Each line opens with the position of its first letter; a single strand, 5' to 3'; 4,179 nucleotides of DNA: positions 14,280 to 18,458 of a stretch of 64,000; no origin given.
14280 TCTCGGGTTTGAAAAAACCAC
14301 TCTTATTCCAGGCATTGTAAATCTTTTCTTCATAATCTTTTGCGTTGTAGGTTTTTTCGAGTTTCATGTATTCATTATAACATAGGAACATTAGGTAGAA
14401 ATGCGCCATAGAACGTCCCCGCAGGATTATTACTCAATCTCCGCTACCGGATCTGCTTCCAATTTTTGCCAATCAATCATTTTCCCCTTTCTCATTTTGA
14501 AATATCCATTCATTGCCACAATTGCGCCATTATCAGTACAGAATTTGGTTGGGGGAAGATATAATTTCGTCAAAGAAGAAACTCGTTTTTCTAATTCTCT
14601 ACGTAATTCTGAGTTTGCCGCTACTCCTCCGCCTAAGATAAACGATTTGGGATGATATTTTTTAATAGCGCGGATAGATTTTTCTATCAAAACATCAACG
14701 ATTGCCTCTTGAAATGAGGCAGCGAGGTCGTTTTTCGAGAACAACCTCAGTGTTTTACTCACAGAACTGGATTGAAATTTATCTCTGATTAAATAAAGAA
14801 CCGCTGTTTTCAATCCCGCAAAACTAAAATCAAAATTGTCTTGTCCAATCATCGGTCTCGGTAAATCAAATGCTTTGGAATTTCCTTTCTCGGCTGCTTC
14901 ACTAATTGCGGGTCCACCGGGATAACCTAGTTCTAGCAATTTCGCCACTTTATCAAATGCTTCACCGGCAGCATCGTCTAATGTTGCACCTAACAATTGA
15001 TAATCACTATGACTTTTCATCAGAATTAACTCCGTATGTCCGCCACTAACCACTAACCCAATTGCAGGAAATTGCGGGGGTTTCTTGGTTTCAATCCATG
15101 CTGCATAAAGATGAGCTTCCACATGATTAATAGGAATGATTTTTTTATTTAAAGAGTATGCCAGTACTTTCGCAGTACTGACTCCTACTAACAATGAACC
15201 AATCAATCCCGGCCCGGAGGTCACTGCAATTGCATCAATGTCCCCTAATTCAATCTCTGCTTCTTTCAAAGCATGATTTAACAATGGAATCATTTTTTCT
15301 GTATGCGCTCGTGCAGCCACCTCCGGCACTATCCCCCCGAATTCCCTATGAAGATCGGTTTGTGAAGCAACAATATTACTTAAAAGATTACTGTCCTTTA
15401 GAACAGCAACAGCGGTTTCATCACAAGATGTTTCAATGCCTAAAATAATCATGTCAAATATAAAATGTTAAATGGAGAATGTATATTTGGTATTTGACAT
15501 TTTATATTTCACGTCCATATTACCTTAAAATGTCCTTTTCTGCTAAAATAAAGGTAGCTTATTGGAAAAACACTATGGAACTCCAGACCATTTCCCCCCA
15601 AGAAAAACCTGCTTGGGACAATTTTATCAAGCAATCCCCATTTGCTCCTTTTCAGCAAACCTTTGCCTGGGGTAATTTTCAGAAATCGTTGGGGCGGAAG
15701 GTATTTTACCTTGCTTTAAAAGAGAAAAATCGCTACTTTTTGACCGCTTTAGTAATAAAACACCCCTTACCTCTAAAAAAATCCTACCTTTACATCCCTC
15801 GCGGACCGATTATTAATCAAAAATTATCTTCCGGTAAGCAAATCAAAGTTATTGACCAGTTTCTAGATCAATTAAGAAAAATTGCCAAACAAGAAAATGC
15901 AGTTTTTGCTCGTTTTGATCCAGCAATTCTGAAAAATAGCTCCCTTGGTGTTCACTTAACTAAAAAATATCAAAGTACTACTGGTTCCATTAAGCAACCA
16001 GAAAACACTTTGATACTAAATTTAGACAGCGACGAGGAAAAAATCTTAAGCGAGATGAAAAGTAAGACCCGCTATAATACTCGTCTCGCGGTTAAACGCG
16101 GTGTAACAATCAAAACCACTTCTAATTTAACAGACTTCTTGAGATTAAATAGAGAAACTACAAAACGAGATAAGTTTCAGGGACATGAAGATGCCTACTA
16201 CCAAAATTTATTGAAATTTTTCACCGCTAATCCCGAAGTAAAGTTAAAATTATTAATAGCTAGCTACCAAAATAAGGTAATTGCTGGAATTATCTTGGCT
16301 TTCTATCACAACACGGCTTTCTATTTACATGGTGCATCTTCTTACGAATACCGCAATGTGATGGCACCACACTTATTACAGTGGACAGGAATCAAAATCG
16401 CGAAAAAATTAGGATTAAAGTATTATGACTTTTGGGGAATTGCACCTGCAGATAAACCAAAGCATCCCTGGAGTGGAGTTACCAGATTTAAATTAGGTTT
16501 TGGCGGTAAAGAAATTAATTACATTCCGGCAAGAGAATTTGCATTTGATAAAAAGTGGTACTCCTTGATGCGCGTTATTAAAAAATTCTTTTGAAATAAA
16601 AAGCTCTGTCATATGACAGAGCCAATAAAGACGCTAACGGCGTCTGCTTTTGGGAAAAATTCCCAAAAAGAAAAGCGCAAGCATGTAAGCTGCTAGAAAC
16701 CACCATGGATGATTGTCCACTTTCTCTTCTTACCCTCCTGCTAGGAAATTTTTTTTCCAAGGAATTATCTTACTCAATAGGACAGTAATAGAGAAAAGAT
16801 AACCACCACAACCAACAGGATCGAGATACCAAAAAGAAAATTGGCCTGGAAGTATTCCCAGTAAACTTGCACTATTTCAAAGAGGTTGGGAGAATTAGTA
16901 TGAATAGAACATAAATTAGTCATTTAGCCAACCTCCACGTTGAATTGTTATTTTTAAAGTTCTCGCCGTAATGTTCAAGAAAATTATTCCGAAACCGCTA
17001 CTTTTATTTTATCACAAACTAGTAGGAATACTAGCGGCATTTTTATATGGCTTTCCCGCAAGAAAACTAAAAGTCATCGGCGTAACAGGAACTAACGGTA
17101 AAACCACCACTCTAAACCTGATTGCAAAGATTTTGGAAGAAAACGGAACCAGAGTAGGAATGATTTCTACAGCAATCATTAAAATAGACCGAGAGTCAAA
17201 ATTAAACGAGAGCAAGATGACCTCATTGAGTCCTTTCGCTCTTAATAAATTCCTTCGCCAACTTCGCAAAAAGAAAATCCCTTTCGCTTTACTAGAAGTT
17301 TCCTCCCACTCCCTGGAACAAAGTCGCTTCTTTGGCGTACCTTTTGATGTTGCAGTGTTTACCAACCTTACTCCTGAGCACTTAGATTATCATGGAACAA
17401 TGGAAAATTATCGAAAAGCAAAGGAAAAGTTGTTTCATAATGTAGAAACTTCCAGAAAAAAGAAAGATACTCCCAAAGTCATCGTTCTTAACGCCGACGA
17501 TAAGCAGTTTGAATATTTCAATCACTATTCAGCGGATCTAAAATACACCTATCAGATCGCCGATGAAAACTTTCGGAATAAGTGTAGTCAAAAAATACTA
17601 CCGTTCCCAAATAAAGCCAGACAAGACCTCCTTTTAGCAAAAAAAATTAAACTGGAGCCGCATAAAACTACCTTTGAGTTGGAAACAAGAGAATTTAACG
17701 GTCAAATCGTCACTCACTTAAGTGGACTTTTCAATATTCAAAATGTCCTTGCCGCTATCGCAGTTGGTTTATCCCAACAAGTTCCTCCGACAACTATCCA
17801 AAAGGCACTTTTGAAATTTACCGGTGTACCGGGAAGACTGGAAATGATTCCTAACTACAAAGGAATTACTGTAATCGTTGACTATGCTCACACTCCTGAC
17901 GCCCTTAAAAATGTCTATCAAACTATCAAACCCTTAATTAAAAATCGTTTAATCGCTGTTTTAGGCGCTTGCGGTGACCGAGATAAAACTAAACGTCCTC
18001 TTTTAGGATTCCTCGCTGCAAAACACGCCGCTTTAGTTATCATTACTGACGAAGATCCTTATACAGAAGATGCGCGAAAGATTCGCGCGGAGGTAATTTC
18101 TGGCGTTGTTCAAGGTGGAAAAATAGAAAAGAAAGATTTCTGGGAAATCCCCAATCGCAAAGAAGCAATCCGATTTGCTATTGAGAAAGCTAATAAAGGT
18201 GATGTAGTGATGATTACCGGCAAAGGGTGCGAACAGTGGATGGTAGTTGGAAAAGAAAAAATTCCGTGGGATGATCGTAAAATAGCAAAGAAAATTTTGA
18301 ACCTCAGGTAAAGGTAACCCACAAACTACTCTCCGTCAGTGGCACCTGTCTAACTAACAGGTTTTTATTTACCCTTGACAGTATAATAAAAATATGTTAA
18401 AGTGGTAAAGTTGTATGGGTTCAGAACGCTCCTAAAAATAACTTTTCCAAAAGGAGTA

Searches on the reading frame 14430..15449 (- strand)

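Call 19: search_protein_families(library=pfam, proteins=[window:14430-15449:-], max_evalue=0.001)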
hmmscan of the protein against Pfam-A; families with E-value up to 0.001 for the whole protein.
window:14430-15449:- (339 aa): 3 families
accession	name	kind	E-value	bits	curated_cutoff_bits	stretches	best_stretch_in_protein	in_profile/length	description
PF00814.31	TsaD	-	4.1e-99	332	24.8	1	22-312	2-263/264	tRNA N6-adenosine threonylcarbamoyltransferase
PF02543.21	Carbam_trans_N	-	3.3e-06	27.2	24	1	215-309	249-340/346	Carbamoyltransferase N-terminus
PF22521.2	HypF_C_2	-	6e-06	26.7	27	1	225-308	152-235/241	Carbamoyltransferase, Kae1-like Domain, second subdomain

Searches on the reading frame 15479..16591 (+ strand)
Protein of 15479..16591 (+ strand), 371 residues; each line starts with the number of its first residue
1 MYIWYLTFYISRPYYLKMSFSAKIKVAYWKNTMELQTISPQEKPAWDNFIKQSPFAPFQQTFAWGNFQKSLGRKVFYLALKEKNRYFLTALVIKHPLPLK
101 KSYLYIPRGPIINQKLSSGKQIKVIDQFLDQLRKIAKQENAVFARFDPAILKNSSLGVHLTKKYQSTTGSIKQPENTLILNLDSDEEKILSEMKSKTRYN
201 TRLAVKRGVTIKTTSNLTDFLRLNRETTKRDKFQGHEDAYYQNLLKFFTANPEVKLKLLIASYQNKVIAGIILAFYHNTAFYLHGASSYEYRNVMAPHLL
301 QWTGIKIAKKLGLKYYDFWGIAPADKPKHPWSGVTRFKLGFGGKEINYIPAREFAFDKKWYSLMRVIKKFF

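Call 19: search_protein_families(library=pfam, proteins=[window:15479-16591:+], max_evalue=0.001)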
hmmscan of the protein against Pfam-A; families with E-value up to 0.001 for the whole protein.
window:15479-16591:+ (371 aa): 2 families
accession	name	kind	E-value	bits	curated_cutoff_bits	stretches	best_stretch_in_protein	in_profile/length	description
PF02388.22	FemAB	-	4e-44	151.5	24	3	257-369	296-406/406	FemAB family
PF13480.13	Acetyltransf_6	-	5.4e-10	40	22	1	195-320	5-136/143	Acetyltransferase (GNAT) domain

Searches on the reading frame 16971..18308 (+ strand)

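Call 19: search_protein_families(library=pfam, proteins=[window:16971-18308:+], max_evalue=0.001)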
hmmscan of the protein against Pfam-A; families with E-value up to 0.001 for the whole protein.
window:16971-18308:+ (446 aa): 2 families
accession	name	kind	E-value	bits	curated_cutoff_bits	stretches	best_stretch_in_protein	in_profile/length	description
PF08245.18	Mur_ligase_M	-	1e-46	159.9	24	1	38-265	1-199/200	Mur ligase middle domain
PF02875.26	Mur_ligase_C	-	5.6e-31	108.4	28.4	1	288-419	1-127/127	Mur ligase, glutamate ligase domain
